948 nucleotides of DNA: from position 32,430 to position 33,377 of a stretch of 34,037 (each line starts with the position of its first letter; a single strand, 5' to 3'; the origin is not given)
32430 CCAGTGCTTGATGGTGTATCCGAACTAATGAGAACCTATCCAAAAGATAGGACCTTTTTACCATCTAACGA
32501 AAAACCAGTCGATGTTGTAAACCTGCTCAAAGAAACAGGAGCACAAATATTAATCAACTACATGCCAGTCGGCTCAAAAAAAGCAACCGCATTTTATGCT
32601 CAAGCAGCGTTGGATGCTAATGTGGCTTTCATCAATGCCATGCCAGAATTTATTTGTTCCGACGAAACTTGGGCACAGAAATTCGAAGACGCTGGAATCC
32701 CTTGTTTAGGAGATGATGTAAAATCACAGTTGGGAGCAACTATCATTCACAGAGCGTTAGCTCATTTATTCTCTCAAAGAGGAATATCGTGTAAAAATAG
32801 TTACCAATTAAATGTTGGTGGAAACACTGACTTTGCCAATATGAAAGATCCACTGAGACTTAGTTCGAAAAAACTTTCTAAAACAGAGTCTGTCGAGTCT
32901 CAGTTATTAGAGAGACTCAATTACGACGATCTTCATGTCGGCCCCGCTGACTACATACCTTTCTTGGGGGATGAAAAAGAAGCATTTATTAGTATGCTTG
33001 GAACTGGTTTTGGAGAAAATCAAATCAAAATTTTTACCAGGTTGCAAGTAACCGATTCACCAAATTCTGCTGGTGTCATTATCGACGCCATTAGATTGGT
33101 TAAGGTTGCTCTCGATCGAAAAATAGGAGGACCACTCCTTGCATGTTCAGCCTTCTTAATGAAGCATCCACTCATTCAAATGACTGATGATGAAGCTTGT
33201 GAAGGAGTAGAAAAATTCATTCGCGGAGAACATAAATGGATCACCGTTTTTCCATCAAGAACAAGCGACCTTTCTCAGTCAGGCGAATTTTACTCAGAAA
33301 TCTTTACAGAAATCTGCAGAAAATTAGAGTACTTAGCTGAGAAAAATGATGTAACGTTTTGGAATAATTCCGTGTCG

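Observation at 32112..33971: MIPS fused to a cytoplasmic sugar-binding (PBP type I) domain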

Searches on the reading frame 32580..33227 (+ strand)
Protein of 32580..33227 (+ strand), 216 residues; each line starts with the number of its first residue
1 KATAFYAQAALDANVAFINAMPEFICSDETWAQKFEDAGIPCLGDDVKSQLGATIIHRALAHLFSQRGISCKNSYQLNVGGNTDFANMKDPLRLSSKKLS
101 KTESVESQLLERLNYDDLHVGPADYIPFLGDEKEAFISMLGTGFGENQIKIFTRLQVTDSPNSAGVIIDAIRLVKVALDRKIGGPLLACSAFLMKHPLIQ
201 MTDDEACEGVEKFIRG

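Call 70: search_solved_structures(query=window:32580-33227:+, max_evalue=0.001, show_alignments=5)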
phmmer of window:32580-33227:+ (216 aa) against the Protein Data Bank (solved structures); distinct sequences matched with E-value up to 0.001: 10.
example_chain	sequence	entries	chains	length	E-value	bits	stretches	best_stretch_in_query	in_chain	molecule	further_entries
1gr0_A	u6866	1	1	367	2.4e-70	239.5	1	2-216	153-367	INOSITOL-3-PHOSPHATE SYNTHASE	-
6k96_A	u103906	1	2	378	4.8e-39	137.3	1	4-197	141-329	Five-membered-cyclitol-phosphate synthase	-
3cin_A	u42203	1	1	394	3.5e-22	82.2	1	9-197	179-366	Myo-inositol-1-phosphate synthase-related protein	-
1u1i_A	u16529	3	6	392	9e-09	38.4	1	2-198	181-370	myo-inositol-1-phosphate synthase | Myo-inositol-1-phosphate synthase (Ino1)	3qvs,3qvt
3qvw_A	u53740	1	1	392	1.1e-08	38.1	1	2-198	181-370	Myo-inositol-1-phosphate synthase (Ino1)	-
3qvx_A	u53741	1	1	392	3.2e-08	36.6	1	2-195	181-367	Myo-inositol-1-phosphate synthase (Ino1)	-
7nwr_B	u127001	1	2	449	8.6e-08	35.2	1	5-184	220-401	Inositol-3-phosphate synthase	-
3qw2_A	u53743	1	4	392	1e-07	34.9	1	2-198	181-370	Myo-inositol-1-phosphate synthase (Ino1)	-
9m53_A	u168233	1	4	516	1.2e-05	28.1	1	5-177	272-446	Inositol-3-phosphate synthase 1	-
9f2k_A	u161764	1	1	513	0.00039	23.2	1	5-171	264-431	inositol-3-phosphate synthase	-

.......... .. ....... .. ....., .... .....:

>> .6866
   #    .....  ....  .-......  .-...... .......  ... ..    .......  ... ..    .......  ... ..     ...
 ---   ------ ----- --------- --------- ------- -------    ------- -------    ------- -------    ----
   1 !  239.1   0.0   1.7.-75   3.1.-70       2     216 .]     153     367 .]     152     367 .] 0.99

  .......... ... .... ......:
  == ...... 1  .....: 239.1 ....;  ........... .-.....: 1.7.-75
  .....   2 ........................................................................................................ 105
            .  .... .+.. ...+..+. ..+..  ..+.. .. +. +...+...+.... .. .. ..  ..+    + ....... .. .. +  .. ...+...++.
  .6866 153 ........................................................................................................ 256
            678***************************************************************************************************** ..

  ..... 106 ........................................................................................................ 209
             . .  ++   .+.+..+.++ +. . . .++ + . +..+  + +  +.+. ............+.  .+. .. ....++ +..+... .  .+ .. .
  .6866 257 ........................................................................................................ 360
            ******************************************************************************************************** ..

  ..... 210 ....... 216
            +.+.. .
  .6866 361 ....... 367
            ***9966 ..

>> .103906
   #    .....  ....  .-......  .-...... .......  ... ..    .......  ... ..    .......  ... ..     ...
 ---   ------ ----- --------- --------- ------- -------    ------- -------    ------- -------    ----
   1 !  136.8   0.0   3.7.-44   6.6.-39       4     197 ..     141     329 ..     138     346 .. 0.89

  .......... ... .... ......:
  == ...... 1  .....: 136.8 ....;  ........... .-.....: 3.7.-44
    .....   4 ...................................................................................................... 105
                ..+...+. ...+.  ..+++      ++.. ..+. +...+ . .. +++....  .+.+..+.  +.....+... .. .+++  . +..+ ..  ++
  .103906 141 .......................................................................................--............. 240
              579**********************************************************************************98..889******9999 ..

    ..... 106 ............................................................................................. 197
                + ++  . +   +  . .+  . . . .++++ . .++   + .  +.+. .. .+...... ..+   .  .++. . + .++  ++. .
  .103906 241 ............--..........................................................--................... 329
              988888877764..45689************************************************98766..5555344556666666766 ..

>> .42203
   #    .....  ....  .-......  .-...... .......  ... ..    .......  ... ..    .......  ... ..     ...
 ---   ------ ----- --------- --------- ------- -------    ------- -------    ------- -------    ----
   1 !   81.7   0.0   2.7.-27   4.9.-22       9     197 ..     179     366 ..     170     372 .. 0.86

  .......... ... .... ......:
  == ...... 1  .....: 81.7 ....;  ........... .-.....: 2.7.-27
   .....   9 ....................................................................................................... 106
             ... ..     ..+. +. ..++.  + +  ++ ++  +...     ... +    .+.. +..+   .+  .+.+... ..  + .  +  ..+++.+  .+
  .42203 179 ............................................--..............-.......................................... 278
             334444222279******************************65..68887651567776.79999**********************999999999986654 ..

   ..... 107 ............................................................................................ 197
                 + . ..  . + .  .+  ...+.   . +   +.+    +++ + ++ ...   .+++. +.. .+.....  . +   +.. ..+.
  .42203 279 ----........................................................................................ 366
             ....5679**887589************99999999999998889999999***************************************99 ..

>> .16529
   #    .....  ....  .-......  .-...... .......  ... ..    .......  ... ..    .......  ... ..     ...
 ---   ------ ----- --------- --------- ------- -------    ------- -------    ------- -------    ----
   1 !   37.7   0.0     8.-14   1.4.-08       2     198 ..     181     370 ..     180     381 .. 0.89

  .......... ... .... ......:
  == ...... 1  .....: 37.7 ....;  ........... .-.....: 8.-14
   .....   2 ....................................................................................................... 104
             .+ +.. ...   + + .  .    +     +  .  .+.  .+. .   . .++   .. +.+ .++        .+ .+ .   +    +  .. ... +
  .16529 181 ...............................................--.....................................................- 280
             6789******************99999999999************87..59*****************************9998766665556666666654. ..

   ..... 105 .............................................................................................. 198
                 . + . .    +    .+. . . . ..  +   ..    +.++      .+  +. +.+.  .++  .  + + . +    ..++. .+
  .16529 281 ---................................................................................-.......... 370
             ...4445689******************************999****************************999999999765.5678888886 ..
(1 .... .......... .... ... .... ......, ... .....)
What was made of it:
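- They fall where A. fulgidus MIPS also differs from the bacterial type (call 70), which points to a surface or interface rather than the active site.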
